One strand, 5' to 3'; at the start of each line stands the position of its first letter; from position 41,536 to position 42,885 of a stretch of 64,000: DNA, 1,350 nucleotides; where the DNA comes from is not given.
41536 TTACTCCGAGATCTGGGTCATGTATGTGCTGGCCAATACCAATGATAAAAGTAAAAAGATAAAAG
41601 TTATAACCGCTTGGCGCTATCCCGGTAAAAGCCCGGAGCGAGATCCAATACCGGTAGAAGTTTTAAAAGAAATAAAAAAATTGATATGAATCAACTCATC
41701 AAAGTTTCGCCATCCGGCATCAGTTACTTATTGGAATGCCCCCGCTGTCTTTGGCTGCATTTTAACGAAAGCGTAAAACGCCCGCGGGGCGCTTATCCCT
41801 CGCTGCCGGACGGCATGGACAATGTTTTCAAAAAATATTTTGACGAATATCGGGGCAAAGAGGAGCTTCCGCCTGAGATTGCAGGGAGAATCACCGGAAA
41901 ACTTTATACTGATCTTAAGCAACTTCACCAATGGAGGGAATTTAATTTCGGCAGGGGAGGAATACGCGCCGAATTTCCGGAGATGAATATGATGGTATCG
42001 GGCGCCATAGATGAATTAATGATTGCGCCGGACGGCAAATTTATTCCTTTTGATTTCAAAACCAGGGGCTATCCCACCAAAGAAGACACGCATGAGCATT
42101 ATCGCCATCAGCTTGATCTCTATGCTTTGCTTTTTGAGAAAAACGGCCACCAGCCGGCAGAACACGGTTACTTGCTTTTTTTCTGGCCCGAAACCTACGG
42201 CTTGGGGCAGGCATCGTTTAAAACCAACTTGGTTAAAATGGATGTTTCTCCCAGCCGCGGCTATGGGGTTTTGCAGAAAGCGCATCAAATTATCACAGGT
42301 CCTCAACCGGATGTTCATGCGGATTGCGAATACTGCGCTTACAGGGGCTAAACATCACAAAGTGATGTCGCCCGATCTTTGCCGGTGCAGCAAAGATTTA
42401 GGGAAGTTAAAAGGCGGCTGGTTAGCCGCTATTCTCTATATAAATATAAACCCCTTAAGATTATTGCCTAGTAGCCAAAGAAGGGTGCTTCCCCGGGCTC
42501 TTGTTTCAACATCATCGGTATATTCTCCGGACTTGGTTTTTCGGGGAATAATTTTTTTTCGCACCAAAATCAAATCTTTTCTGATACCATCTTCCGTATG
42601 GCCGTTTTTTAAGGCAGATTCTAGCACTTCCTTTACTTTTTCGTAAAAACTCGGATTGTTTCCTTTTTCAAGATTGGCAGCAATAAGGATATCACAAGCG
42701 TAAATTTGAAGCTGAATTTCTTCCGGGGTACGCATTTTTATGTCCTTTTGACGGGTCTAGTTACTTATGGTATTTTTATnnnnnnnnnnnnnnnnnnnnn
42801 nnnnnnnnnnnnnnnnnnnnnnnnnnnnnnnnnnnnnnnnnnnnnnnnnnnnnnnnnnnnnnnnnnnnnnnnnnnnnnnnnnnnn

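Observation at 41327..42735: DUF4258 toxin-like gene translationally coupled (ATGA overlap) to a Cas4-like PD-(D/E)xK nuclease, plus convergent small ORF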

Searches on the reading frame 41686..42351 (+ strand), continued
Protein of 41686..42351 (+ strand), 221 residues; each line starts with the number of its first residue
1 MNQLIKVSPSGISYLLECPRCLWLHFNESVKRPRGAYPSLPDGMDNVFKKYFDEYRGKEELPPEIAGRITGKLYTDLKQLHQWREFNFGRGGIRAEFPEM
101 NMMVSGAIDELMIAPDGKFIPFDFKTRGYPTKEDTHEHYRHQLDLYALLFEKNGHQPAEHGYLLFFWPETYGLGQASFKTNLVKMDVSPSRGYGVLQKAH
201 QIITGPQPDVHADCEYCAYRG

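Call 29: predict_structure(alignment_id=A2)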
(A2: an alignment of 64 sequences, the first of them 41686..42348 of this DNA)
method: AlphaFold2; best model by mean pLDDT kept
length: 221 residues; sequences in the alignment: 64
mean_pLDDT: 88.1   pTM: 0.87
mean pLDDT of the five models: 88.1, 87.3, 87.1, 85.8, 85.4
residues with pLDDT >= 90: 145; 70-90: 51; 50-70: 23; < 50: 2
segments of 3 or more residues with pLDDT < 50: none
pLDDT, mean of each block of 10 residues (from residue 1): 85 89 92 63 85 96 95 95 79 95 94 97 79 78 97 98 89 80 96 97 94 70 54
secondary structure, 60 per line:
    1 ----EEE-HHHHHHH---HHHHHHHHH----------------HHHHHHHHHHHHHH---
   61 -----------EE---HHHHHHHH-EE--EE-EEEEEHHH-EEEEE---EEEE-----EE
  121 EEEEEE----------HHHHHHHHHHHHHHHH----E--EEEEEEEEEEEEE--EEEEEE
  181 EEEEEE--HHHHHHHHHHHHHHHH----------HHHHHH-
elements in order: E5-7 H9-15 H19-27 H44-57 H77-84 E93-97 E102-106 E110-113 E119-126 H137-152 E160-172 E175-186 H189-204 H215-220

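Call 38: find_encoding_contigs(protein=P0002, flank=5000, max_places=2)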
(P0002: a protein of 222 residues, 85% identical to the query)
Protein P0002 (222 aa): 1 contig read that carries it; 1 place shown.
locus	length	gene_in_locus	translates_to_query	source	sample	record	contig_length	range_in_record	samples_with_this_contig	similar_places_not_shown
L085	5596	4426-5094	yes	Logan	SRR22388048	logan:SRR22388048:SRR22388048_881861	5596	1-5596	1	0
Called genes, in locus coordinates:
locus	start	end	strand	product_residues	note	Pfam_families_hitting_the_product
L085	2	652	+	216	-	?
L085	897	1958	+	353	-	PF00438:S-AdoMet_synt_N, PF02772:S-AdoMet_synt_M, PF02773:S-AdoMet_synt_C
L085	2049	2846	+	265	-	-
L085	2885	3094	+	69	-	-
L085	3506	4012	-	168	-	-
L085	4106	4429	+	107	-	-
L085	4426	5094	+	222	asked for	PF12705:PDDEXK_1 (weak)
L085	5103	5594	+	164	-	?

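Call 55: search_dna_similar(query=window:41686-42348:+, collection=phages, mode=protein, max_evalue=0.001, max_rows=15)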
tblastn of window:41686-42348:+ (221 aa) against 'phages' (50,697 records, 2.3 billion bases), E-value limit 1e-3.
No match.

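Call 59: find_related_loci(query=A2, collection=viral_contigs, flank=4000)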
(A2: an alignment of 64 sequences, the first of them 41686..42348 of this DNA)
Query A2 (221 aa) in viral_contigs; peptide patterns used: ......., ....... (x = any residue, [..] = any of these).
72 stretches matched a pattern; 2 encode a relative of the query (tblastn E <= 1e-3); 2 distinct loci.
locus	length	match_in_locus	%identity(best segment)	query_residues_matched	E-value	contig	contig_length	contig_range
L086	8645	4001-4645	38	2-219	3e-47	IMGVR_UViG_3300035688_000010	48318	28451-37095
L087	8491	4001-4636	39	4-219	4e-47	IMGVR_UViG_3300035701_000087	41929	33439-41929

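Call 76: search_protein_families(library=phrogs, proteins=[L086:207-470:+, L086:473-847:+, L086:1034-1285:+, L086:2064-2507:+, L086:2522-2743:+, L086:3259-4002:+, L086:4007-4738:+, L086:5206-5496:+, L086:6198-7997:+, L086:4738-4950:+], max_evalue=0.001)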
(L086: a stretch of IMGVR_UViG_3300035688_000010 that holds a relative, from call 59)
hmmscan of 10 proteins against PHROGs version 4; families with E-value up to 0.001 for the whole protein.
L086:207-470:+ (88 aa): 0 families

L086:473-847:+ (125 aa): 1 family
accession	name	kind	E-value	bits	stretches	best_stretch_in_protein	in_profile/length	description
phrog_32178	-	unknown function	0.00018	22.7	1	21-104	4-87/96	-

L086:1034-1285:+ (84 aa): 0 families

L086:2064-2507:+ (148 aa): 4 families
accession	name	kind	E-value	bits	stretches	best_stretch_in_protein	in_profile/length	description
phrog_98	-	unknown function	9.8e-30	104.6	1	1-143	24-149/208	-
phrog_9246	-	unknown function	2.7e-08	35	1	5-92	3-76/82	-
phrog_24347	-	unknown function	2.9e-08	34.2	1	66-142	169-239/245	-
phrog_8684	-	unknown function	7.1e-08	33.6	1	1-120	1-112/164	-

L086:2522-2743:+ (74 aa): 0 families

L086:3259-4002:+ (248 aa): 1 family
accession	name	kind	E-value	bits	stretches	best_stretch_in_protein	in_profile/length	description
phrog_28061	-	unknown function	0.00097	20.6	0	190-243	6-55/62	-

L086:4007-4738:+ (244 aa): 2 families
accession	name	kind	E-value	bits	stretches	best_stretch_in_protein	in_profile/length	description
phrog_31195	-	unknown function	1.2e-39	137.3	1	3-217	5-224/232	-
phrog_1706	-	DNA, RNA and nucleotide metabolism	0.00035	21.1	1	95-214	119-239/293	CRISPR/Cas system associated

L086:5206-5496:+ (97 aa): 0 families

L086:6198-7997:+ (600 aa): 2 families
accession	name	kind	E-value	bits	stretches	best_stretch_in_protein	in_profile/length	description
phrog_17415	-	head and packaging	5.7e-16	58.7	1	306-409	579-681/940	terminase large subunit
phrog_9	-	head and packaging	1.5e-13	51.5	1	96-519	184-609/812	terminase large subunit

L086:4738-4950:+ (71 aa): 0 families

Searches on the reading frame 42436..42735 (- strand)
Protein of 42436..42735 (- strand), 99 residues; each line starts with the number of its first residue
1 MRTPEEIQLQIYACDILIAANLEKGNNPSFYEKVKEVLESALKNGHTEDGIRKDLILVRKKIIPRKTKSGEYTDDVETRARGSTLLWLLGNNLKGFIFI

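Call 3: search_protein_families(library=pfam, proteins=[window:42436-42735:-], max_evalue=1)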
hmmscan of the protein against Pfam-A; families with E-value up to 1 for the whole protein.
window:42436-42735:- (99 aa): 1 family
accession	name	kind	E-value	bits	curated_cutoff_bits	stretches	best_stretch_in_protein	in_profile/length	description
PF21761.2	RedAm-like_C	-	0.1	13.3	27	1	7-52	74-119/127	NADPH-dependent reductive aminase-like, C-terminal domain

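Call 4: search_protein_families(library=ncbifam, proteins=[window:42436-42735:-], max_evalue=1)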
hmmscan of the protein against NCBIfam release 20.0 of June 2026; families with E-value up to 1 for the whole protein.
window:42436-42735:- (99 aa): 0 families

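Call 13: search_protein_families(library=padloc, proteins=[window:42436-42735:-], max_evalue=1)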
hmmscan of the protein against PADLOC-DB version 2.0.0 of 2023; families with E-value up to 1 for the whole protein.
window:42436-42735:- (99 aa): 0 families

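Call 14: search_protein_families(library=phrogs, proteins=[window:42436-42735:-], max_evalue=1)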
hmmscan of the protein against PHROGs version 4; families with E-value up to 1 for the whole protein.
window:42436-42735:- (99 aa): 0 families

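Call 39: find_homologous_proteins(query=window:42439-42735:-, max_evalue=0.01)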
Query window:42439-42735:- (99 aa): 1 proteins with E <= 0.01 among 2 candidates.
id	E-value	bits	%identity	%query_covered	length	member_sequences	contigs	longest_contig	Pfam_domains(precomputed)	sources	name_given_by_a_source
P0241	3.3e-58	211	100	100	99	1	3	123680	-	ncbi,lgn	-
